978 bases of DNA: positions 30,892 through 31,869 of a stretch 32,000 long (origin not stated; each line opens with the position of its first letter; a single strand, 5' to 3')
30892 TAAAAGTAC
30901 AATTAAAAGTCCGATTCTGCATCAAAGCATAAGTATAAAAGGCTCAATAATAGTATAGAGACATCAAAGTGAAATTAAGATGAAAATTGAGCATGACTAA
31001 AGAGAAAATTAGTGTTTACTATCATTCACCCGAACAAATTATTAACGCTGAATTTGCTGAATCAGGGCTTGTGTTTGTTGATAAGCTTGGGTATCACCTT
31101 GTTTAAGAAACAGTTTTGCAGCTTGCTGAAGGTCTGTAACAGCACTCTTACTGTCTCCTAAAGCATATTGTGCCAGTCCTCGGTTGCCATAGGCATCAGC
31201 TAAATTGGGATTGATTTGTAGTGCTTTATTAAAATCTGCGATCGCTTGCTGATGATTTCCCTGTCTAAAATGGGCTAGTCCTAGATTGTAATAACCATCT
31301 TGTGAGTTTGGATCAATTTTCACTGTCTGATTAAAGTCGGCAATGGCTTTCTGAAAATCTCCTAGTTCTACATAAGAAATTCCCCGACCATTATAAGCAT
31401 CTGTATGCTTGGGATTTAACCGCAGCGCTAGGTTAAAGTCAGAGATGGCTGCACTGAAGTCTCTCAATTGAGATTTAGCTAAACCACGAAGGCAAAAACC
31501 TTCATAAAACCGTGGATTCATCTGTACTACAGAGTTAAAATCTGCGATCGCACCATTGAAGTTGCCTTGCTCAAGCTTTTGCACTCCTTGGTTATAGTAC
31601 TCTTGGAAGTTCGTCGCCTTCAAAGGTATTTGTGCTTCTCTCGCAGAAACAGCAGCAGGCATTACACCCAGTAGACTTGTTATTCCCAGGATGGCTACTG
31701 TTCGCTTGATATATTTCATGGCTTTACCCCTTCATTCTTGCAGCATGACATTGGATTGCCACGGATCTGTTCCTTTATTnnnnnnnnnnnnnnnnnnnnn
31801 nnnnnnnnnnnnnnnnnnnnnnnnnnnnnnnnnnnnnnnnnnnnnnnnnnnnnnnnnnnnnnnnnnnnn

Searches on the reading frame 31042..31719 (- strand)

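Call 36: search_protein_families(library=pfam, proteins=[window:31042-31719:-], max_evalue=0.001)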
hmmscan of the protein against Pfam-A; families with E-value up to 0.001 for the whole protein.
window:31042-31719:- (225 aa): 21 families
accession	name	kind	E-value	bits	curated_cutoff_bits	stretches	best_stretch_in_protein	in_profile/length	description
PF00515.34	TPR_1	-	1.6e-43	145.3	27.8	5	142-172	3-33/34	Tetratricopeptide repeat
PF07719.23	TPR_2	-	2.2e-36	121.4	27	2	141-172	2-33/34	Tetratricopeptide repeat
PF13371.12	TPR_9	-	5e-32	110.2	35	4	80-141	4-64/73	Tetratricopeptide repeat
PF13432.12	TPR_16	-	1.3e-31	109.1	32.7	3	112-172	3-63/65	Tetratricopeptide repeat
PF13414.12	TPR_11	-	1.4e-30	105.1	26.8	2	115-154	3-42/42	TPR repeat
PF13181.12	TPR_8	-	3.3e-30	102.1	25.7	2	142-172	3-33/34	Tetratricopeptide repeat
PF13431.12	TPR_17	-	1.2e-20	72.5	24.4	3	129-161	2-34/34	Tetratricopeptide repeat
PF13424.12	TPR_12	-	1.5e-17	64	30.1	1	143-204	6-75/77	Tetratricopeptide repeat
PF13174.12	TPR_6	-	5.5e-17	61.6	26.3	1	142-172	2-32/33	Tetratricopeptide repeat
PF14559.12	TPR_19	-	9.4e-16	58.3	25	3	117-161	2-46/68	Tetratricopeptide repeat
PF13428.12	TPR_14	-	1.2e-14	53.7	23.5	1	142-180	3-39/44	Tetratricopeptide repeat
PF13374.12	TPR_10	-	5.7e-08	33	27.5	0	143-169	5-31/42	Tetratricopeptide repeat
PF03704.23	BTAD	-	4.5e-07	30.8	22.1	0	36-166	4-122/146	Bacterial transcriptional activator domain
PF23914.1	TPR_CcmH_CycH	-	4.5e-07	30.3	42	0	136-218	46-123/158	Cytochrome c-type biogenesis protein H TPR domain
PF12895.13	ANAPC3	-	2.9e-06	27.9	27.2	0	135-195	18-77/82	Anaphase-promoting complex, cyclosome, subunit 3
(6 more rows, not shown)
